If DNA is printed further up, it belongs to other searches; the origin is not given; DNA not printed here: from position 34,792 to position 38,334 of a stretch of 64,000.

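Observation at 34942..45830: Recent tandem duplication of a 3.8-kb unit encoding a about 1,260-aa secreted protein of unknown family, with signs of gene conversion and a shared 5' module spreading to the next gene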

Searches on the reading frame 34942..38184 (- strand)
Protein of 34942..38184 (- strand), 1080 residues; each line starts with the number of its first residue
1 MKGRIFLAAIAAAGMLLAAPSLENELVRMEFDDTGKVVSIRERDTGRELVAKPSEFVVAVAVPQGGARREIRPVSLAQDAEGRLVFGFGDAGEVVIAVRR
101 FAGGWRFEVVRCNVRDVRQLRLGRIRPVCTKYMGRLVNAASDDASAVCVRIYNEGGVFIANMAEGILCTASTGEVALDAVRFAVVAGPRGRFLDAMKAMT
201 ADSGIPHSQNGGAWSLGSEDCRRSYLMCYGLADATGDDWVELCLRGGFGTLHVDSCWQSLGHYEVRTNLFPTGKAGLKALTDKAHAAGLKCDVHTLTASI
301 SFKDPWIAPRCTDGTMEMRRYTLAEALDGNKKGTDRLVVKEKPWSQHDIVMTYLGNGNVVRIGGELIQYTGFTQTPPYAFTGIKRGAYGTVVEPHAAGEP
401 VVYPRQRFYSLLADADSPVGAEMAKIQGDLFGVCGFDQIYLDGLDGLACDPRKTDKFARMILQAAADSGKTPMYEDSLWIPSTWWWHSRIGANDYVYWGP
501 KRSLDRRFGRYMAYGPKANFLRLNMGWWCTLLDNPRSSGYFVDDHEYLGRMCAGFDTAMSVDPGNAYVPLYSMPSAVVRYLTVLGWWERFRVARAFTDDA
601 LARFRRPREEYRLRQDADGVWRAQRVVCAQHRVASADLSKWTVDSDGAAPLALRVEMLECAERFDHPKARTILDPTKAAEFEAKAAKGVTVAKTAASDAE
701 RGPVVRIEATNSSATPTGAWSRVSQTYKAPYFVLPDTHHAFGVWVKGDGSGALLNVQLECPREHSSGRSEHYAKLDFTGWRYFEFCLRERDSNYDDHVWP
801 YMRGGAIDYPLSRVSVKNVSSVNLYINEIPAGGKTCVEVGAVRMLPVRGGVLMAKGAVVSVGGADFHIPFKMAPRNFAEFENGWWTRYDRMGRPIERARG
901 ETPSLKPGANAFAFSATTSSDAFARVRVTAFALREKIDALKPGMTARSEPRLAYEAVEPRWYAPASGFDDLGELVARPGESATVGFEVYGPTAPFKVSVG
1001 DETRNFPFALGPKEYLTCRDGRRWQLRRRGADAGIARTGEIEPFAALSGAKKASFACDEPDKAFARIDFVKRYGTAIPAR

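Call 7: search_protein_families(library=pfam, proteins=[window:34942-38184:-], max_evalue=0.1)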
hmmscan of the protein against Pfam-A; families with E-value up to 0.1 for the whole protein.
window:34942-38184:- (1080 aa): 2 families
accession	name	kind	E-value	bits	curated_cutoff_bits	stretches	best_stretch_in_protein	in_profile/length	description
PF23666.2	Rcc01698_C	-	0.0058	17.4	27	1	354-402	42-98/98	Rcc01698-like, C-terminal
PF03425.19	CBM_11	-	0.055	14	27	1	738-788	80-133/182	Carbohydrate binding domain (family 11)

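Call 8: search_protein_families(library=ncbifam, proteins=[window:34942-38184:-], max_evalue=0.1)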
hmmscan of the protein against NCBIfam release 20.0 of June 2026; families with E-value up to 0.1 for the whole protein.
window:34942-38184:- (1080 aa): 0 families

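Call 47: search_solved_structures(query=window:34945-38184:-, max_evalue=1)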
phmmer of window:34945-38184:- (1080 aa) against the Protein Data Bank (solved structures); distinct sequences matched with E-value up to 1: 2.
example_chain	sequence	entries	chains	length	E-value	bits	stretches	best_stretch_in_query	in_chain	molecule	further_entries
6stj_E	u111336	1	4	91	0.61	10.7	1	449-491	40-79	Cystatin domain-containing protein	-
28jw_Y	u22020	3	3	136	0.74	10.4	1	926-996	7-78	50S ribosomal protein L31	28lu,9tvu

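Call 78: search_solved_structures(query=A6, max_evalue=1)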
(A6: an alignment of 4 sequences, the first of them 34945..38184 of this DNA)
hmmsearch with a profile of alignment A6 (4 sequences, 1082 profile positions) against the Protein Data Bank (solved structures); distinct sequences matched with E-value up to 1: 0.

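Call 80: search_protein_families(library=pfam, alignment_id=A6, max_evalue=0.05)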
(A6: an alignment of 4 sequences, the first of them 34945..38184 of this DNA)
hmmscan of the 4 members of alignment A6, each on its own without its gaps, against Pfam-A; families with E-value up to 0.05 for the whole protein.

A. member 1, window:34945-38184:- (1080 aa): 1 family
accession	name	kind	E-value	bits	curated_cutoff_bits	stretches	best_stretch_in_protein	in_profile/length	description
PF23666.2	Rcc01698_C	-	0.0058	17.4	27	1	354-402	42-98/98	Rcc01698-like, C-terminal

B. families by the number of members that match (of 4 scanned): 2 families
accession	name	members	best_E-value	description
PF03425.19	CBM_11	1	0.002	Carbohydrate binding domain (family 11)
PF23666.2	Rcc01698_C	1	0.0058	Rcc01698-like, C-terminal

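Call 82: list_cluster_members(proteins=[P0001, P0002, window:34945-38184:-, window:45862-47865:-])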
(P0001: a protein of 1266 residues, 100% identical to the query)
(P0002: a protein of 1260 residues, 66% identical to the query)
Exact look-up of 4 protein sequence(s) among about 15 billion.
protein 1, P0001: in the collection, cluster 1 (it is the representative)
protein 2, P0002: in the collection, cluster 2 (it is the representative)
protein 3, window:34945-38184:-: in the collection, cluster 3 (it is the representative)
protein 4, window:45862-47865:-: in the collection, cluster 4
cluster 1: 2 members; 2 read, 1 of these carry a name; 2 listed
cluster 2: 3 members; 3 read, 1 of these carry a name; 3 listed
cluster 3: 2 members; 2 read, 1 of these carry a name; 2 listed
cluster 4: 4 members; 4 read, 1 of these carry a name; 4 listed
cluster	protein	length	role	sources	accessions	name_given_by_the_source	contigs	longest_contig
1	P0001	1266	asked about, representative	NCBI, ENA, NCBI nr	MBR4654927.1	MAG: hypothetical protein IKO72_16340 [Kiritimatiellae bacterium] | hypothetical protein [Kiritimatiellia bacterium]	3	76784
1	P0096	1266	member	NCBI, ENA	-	-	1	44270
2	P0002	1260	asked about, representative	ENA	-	-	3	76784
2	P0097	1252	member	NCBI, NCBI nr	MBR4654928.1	MAG: hypothetical protein IKO72_16345 [Kiritimatiellae bacterium] | hypothetical protein [Kiritimatiellia bacterium]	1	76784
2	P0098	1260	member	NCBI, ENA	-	-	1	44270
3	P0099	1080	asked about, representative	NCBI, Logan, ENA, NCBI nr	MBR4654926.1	MAG: hypothetical protein IKO72_16335 [Kiritimatiellae bacterium] | hypothetical protein [Kiritimatiellia bacterium]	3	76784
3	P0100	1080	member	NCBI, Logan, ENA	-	-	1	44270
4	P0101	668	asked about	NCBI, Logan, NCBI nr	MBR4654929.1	MAG: hypothetical protein IKO72_16350 [Kiritimatiellae bacterium] | hypothetical protein [Kiritimatiellia bacterium]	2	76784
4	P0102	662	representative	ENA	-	-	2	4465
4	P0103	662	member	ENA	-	-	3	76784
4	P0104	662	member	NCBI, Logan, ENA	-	-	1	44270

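Call 92: search_protein_families(library=phrogs, proteins=[window:34945-38184:-], max_evalue=0.01)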
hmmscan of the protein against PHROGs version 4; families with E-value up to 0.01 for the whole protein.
window:34945-38184:- (1080 aa): 1 family
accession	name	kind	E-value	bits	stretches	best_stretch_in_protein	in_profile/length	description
phrog_1101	-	tail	9.9e-07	27.9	1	355-402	584-629/1405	tail protein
